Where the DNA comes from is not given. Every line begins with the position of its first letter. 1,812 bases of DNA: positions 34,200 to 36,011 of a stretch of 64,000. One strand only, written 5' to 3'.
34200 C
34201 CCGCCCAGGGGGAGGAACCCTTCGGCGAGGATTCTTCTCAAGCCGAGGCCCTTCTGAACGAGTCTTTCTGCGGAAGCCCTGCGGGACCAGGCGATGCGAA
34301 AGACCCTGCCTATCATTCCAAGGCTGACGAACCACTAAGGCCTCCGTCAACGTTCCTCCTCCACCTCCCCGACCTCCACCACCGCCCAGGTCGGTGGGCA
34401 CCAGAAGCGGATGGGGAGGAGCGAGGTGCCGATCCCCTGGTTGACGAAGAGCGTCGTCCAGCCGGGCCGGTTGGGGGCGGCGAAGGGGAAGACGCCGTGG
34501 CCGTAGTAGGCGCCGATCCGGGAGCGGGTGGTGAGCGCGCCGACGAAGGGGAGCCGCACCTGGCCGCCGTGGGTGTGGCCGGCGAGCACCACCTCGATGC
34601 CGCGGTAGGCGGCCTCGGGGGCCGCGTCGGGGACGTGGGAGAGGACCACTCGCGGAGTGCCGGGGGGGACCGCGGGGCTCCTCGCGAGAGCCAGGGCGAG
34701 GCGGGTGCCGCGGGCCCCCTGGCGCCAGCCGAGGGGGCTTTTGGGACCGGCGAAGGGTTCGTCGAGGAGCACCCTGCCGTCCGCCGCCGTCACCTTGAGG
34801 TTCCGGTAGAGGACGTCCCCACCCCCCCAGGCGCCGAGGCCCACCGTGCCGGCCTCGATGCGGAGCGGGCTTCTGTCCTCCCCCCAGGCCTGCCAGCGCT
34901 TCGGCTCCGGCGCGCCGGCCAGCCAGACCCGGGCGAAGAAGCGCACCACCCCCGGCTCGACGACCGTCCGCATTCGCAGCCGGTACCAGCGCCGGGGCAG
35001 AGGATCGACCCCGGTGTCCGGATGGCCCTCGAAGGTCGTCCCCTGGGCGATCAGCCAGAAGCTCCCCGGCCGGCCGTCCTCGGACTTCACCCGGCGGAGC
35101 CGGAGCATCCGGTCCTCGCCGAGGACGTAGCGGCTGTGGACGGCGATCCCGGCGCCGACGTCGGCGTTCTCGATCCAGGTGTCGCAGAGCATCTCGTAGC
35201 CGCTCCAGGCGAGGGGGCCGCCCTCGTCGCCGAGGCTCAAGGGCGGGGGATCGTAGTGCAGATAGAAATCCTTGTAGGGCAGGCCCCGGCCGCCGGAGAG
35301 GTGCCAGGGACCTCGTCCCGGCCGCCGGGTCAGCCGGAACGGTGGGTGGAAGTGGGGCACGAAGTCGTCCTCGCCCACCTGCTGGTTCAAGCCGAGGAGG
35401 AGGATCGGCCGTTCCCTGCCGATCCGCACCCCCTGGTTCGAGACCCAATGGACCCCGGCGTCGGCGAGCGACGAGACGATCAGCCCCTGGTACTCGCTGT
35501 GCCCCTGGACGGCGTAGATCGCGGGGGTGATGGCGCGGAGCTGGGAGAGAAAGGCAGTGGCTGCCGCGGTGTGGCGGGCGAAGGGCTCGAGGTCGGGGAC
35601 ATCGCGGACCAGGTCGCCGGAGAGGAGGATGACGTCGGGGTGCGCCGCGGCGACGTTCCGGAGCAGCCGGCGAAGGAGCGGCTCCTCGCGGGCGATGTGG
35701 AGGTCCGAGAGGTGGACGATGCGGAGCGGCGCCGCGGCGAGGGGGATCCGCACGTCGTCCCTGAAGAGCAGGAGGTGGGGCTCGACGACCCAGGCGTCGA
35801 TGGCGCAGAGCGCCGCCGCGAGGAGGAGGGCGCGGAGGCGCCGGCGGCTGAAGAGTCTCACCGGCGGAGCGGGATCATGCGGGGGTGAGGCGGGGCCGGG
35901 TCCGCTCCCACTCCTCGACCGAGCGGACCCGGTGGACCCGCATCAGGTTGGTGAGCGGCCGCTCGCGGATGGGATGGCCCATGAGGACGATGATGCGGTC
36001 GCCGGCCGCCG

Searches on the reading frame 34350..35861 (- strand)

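Call 3: search_protein_families(library=pfam, proteins=[window:34350-35861:-], max_evalue=0.01)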
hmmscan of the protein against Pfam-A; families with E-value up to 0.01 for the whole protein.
window:34350-35861:- (504 aa): 2 families
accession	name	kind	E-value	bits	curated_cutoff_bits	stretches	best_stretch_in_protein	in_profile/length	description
PF00149.33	Metallophos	-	2.8e-07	31.6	21.5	1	46-123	1-71/191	Calcineurin-like phosphoesterase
PF12850.12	Metallophos_2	-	0.00022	21.7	27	0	47-123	2-59/154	Calcineurin-like phosphoesterase superfamily domain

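Call 22: search_protein_families(library=padloc, proteins=[window:34350-35861:-], max_evalue=0.001)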
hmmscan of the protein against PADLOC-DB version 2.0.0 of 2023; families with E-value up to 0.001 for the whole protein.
window:34350-35861:- (504 aa): 0 families
